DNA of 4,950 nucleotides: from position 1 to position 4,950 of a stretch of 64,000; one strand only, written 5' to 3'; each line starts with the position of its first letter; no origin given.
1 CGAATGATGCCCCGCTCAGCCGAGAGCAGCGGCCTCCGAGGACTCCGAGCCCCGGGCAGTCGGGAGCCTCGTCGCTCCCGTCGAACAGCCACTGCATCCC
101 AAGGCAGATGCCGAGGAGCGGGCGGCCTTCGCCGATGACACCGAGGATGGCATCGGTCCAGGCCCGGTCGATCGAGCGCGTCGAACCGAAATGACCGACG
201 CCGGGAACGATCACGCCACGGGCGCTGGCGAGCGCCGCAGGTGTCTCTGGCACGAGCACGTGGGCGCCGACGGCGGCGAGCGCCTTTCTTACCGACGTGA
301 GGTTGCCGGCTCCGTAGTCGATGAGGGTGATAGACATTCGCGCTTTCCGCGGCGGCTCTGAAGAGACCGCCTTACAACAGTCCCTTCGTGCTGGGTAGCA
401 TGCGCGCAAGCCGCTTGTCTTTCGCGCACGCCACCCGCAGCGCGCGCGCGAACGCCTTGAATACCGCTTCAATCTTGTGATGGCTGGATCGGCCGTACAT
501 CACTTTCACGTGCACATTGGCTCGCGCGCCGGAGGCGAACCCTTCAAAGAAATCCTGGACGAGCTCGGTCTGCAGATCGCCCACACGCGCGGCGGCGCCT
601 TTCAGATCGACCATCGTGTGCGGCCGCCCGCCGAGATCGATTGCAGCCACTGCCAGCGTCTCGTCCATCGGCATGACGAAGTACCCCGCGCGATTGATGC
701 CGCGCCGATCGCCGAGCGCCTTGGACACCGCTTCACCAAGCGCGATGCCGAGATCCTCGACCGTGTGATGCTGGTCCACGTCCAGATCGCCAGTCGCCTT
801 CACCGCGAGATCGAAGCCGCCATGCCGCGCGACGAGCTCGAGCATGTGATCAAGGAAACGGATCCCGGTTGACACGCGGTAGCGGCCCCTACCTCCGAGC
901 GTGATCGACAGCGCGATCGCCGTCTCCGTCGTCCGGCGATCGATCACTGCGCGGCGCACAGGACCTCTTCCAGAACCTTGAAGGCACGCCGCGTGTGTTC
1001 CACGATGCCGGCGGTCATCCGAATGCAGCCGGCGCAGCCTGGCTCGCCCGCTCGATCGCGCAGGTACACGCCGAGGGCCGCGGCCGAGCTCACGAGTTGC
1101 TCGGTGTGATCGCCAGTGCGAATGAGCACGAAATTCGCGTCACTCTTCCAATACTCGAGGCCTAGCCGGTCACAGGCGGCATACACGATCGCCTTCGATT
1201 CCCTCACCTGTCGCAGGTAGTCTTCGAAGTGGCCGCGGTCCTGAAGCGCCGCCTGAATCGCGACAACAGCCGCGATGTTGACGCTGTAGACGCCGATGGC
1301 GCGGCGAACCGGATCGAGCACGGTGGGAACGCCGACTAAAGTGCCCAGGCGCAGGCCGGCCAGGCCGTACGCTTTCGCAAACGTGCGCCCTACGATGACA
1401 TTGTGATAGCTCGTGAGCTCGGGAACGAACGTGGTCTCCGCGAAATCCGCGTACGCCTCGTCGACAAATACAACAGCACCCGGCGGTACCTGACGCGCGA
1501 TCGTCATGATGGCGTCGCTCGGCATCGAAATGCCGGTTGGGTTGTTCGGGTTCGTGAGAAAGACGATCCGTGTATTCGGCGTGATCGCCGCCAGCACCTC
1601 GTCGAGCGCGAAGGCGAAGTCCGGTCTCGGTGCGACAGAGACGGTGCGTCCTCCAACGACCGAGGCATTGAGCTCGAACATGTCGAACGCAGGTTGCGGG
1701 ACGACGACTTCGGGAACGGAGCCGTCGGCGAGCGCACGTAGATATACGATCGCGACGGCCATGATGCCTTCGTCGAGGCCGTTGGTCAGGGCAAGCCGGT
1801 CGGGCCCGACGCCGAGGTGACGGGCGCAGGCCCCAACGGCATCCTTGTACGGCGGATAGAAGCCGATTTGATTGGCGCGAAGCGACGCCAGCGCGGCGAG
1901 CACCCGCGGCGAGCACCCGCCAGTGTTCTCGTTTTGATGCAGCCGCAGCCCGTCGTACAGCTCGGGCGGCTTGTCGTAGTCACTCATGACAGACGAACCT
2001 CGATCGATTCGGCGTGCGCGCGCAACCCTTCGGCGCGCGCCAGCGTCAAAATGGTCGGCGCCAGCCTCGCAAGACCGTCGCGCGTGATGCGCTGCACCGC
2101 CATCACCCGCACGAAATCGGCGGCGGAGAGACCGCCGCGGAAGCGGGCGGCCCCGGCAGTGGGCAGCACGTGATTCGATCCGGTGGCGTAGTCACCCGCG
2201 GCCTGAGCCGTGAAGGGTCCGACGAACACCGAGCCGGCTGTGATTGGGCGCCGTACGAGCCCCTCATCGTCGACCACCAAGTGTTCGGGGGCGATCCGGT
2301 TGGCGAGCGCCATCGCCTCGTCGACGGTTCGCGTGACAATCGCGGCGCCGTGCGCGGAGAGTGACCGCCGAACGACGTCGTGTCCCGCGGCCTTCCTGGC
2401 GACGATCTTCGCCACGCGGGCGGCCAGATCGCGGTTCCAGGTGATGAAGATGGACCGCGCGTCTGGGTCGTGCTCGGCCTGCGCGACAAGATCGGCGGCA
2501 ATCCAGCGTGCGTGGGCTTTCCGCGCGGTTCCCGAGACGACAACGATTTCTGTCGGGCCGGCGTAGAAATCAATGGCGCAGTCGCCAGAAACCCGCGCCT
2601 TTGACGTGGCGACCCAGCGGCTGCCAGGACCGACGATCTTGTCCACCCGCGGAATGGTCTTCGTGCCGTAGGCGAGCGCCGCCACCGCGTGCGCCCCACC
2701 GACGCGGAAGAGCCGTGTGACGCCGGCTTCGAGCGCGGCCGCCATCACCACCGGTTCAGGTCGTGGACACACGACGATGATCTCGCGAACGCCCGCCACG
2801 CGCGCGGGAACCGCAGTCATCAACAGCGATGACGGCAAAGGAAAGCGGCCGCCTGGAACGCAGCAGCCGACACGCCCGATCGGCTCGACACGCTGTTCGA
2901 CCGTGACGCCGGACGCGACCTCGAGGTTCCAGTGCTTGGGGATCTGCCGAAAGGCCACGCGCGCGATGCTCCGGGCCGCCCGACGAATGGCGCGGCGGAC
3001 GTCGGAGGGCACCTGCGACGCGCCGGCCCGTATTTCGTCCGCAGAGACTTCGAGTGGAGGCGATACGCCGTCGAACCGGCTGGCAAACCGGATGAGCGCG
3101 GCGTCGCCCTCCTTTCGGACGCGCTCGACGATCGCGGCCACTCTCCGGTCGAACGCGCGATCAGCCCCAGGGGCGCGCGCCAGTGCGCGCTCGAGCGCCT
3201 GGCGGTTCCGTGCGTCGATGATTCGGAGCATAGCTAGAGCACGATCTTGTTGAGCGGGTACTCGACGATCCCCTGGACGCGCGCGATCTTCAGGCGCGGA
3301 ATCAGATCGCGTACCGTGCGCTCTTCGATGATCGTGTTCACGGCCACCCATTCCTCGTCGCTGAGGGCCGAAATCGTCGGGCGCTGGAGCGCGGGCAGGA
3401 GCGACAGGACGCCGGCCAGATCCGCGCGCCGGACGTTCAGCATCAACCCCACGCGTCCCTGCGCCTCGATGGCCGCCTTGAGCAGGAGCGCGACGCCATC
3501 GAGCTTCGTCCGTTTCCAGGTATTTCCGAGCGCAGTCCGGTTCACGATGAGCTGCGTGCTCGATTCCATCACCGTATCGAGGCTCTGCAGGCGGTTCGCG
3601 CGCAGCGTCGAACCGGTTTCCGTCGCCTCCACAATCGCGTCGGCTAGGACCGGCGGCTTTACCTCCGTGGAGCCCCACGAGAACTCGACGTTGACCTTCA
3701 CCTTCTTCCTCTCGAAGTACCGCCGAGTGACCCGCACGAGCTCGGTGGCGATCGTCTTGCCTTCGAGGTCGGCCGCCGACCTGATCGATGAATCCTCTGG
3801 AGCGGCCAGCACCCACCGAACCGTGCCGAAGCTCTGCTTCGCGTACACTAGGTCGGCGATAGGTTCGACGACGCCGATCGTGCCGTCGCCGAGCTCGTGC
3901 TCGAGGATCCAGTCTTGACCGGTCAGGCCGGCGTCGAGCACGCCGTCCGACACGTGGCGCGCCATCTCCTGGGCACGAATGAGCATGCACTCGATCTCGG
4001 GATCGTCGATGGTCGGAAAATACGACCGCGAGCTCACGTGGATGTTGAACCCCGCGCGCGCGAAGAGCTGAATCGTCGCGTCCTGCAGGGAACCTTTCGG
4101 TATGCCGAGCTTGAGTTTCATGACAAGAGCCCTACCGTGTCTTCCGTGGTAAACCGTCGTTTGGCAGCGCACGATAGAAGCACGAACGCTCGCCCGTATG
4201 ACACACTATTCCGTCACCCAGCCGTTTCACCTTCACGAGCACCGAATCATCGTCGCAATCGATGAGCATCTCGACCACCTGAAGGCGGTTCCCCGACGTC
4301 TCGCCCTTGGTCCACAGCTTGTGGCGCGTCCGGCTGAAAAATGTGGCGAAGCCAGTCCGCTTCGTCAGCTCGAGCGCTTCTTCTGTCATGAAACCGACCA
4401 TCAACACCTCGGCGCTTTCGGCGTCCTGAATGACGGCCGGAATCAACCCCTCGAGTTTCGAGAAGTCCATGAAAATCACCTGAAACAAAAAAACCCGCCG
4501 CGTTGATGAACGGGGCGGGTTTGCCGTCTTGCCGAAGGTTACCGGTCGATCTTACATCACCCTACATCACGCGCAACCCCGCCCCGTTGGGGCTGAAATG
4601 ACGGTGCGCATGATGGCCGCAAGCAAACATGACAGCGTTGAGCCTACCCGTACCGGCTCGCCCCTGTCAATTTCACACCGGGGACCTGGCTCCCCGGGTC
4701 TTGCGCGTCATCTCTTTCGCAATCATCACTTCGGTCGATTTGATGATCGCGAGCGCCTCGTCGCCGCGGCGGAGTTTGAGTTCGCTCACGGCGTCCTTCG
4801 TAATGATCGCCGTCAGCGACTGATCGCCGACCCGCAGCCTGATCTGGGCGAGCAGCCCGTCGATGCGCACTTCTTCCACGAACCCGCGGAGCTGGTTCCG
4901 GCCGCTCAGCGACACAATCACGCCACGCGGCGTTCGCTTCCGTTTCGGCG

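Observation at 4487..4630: Complete ribosome-mediated histidine attenuator ahead of the his operon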

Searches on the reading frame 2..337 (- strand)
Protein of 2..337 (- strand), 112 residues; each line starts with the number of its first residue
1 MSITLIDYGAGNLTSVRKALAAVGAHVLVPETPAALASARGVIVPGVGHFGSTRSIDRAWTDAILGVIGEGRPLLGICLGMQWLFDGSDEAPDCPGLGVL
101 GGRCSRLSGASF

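Call 32: search_protein_families(library=ncbifam, proteins=[window:2-337:-])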
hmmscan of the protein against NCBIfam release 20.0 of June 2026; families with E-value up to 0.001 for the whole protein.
seq(112 aa): 2 families
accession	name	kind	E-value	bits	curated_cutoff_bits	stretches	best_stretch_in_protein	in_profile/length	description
TIGR01855.1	IMP_synth_hisH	equivalog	3.3e-24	85.8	105.4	1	3-108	1-108/198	imidazole glycerol phosphate synthase subunit HisH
NF010608.0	PRK14004.1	equivalog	2.6e-12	46.9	216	1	3-109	2-116/210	imidazole glycerol phosphate synthase subunit HisH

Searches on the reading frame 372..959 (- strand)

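Call 32: search_protein_families(library=ncbifam, proteins=[window:372-959:-])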
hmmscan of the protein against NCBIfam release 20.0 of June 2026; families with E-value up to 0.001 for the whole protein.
window:372-959:- (195 aa): 13 families
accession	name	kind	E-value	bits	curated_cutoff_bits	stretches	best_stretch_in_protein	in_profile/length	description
NF002111.0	PRK00951.2-1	equivalog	2.9e-75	252.1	231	1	1-195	3-194/194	imidazoleglycerol-phosphate dehydratase HisB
NF002109.0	PRK00951.1-5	equivalog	1.6e-73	246.7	278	1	1-195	2-196/196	imidazoleglycerol-phosphate dehydratase HisB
NF002116.0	PRK00951.2-6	equivalog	1.1e-72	244.1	269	1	2-195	4-197/197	imidazoleglycerol-phosphate dehydratase HisB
NF002115.0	PRK00951.2-5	equivalog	1.8e-72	243.2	289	1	1-195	2-195/195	imidazoleglycerol-phosphate dehydratase HisB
NF002108.0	PRK00951.1-3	equivalog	4.7e-69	232.2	328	1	1-195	9-203/205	imidazoleglycerol-phosphate dehydratase HisB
NF002106.0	PRK00951.1-1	equivalog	9.6e-69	231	283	1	1-195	3-197/197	imidazoleglycerol-phosphate dehydratase HisB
NF002112.0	PRK00951.2-2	equivalog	1.5e-67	227.1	315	1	1-195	1-194/194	imidazoleglycerol-phosphate dehydratase HisB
NF002107.0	PRK00951.1-2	equivalog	2e-67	226.6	267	1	1-195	1-194/194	imidazoleglycerol-phosphate dehydratase HisB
NF003937.0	PRK05446.1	equivalog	4e-67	226.7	443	1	2-195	167-355/355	bifunctional histidinol-phosphatase/imidazoleglycerol-phosphate dehydratase HisB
NF002110.2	PRK00951.1-6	equivalog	1.3e-63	214.4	266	1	2-195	1-199/199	imidazoleglycerol-phosphate dehydratase HisB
NF002114.0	PRK00951.2-4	equivalog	1.5e-61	207.3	189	1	6-195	4-190/190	imidazoleglycerol-phosphate dehydratase HisB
NF002113.0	PRK00951.2-3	equivalog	6.3e-57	192.6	288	1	1-193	1-188/190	imidazoleglycerol-phosphate dehydratase HisB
NF010121.0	PRK13598.1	equivalog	4.9e-43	147.1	295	1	2-182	3-183/193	imidazoleglycerol-phosphate dehydratase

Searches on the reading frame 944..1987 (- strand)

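Call 32: search_protein_families(library=ncbifam, proteins=[window:944-1987:-])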
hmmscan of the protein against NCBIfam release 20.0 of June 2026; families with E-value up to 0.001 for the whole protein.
window:944-1987:- (347 aa): 63 families (the best 25 are shown)
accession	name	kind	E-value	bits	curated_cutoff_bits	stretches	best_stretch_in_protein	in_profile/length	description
TIGR01141.1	hisC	equivalog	3.1e-67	226.9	276.55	1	12-342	21-349/349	histidinol-phosphate transaminase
NF002878.0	PRK03321.1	subfamily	9.5e-53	179.2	374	1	9-342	20-348/352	histidinol-phosphate transaminase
TIGR01140.1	L_thr_O3P_dcar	equivalog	4.2e-42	144.4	290.55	1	27-318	28-308/331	threonine-phosphate decarboxylase CobD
NF006014.0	PRK08153.1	equivalog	6.5e-42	143.7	510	1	15-345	37-366/370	pyridoxal phosphate-dependent aminotransferase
NF003496.0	PRK05166.1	equivalog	1.5e-39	135.9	540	1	15-343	40-370/373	histidinol-phosphate transaminase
NF002726.0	PRK02610.1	equivalog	1.1e-38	133.2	391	1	58-344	87-370/374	histidinol-phosphate transaminase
NF002877.0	PRK03317.1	equivalog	2.2e-38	132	409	1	89-343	115-367/374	histidinol-phosphate transaminase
NF006580.0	PRK09105.1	subfamily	4.1e-35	121.3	444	1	12-310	47-340/375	pyridoxal phosphate-dependent aminotransferase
NF051461.1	pyoverd_PtaA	equivalog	1.2e-33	116.4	500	1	8-309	31-328/359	pyoverdine biosynthesis transaminase PtaA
NF005915.1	PRK07908.1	equivalog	3.8e-30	105.4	360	1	27-309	27-300/332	Rv2231c family histidinol phosphate aminotransferase CobC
NF053748.1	bifunc_CobBC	exception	1.4e-29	103.1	950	1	36-310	504-766/797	bifunctional hydrogenobyrinic acid a,c-diamide synthase/histidinol phosphate aminotransferase CobBC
NF041364.1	GntC_guanitoxin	equivalog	3.8e-29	101.7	415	1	57-272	55-276/356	guanitoxin biosynthesis PLP-dependent (S)-gamma-hydroxy-L-arginine cyclodehydratase GntC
NF004870.0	PRK06225.1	equivalog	3.2e-25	88.7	351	1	18-307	35-335/380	pyridoxal phosphate-dependent aminotransferase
NF006225.0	PRK08354.1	equivalog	6.9e-22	78.2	288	1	68-332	66-305/318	putative aminotransferase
NF004770.0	PRK06108.1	subfamily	1e-18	67.3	422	1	59-273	91-315/396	pyridoxal phosphate-dependent aminotransferase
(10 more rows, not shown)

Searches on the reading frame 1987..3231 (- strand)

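Call 32: search_protein_families(library=ncbifam, proteins=[window:1987-3231:-])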
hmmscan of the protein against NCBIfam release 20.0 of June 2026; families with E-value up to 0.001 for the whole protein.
seq(415 aa): 2 families
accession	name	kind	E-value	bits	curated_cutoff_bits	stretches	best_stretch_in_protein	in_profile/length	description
TIGR00069.1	hisD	equivalog_domain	2.6e-132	441.8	243.8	1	31-413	1-393/393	histidinol dehydrogenase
NF010343.0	PRK13770.1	equivalog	1e-81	274.9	647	1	24-414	18-415/416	histidinol dehydrogenase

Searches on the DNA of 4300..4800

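Call 3: search_rna_families(source=window, start=4300, end=4800, threshold=evalue, max_evalue=10, show_alignments=3)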
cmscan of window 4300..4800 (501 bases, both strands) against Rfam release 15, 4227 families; matches with E-value up to 10: 6.
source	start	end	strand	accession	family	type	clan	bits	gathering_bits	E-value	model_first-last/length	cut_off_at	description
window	4492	4521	+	RF02838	Ref55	Gene; sRNA;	-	19.5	43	3.8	18-47/54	no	Enterococcus sRNA 55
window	4488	4601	-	RF02552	RcsR1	Gene; sRNA;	-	14.4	60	2.9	1-96/96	no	RcsR1 sRNA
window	4485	4581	-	RF00513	Trp_leader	Cis-reg; leader;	-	13.6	41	7.3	1-100/100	no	Tryptophan operon leader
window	4470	4523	+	RF02901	AaHKsRNA41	Gene; sRNA;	-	12.7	97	2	1-187/187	no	Aggregatibacter sRNA 41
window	4490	4605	-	RF00624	P9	Gene;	-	12.2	43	7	1-74/74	no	Pseudomonas sRNA P9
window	4465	4523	+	RF02602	BASRCI414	Gene; sRNA;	-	9.8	270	6.4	176-229/229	no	Brucella sRNA CI414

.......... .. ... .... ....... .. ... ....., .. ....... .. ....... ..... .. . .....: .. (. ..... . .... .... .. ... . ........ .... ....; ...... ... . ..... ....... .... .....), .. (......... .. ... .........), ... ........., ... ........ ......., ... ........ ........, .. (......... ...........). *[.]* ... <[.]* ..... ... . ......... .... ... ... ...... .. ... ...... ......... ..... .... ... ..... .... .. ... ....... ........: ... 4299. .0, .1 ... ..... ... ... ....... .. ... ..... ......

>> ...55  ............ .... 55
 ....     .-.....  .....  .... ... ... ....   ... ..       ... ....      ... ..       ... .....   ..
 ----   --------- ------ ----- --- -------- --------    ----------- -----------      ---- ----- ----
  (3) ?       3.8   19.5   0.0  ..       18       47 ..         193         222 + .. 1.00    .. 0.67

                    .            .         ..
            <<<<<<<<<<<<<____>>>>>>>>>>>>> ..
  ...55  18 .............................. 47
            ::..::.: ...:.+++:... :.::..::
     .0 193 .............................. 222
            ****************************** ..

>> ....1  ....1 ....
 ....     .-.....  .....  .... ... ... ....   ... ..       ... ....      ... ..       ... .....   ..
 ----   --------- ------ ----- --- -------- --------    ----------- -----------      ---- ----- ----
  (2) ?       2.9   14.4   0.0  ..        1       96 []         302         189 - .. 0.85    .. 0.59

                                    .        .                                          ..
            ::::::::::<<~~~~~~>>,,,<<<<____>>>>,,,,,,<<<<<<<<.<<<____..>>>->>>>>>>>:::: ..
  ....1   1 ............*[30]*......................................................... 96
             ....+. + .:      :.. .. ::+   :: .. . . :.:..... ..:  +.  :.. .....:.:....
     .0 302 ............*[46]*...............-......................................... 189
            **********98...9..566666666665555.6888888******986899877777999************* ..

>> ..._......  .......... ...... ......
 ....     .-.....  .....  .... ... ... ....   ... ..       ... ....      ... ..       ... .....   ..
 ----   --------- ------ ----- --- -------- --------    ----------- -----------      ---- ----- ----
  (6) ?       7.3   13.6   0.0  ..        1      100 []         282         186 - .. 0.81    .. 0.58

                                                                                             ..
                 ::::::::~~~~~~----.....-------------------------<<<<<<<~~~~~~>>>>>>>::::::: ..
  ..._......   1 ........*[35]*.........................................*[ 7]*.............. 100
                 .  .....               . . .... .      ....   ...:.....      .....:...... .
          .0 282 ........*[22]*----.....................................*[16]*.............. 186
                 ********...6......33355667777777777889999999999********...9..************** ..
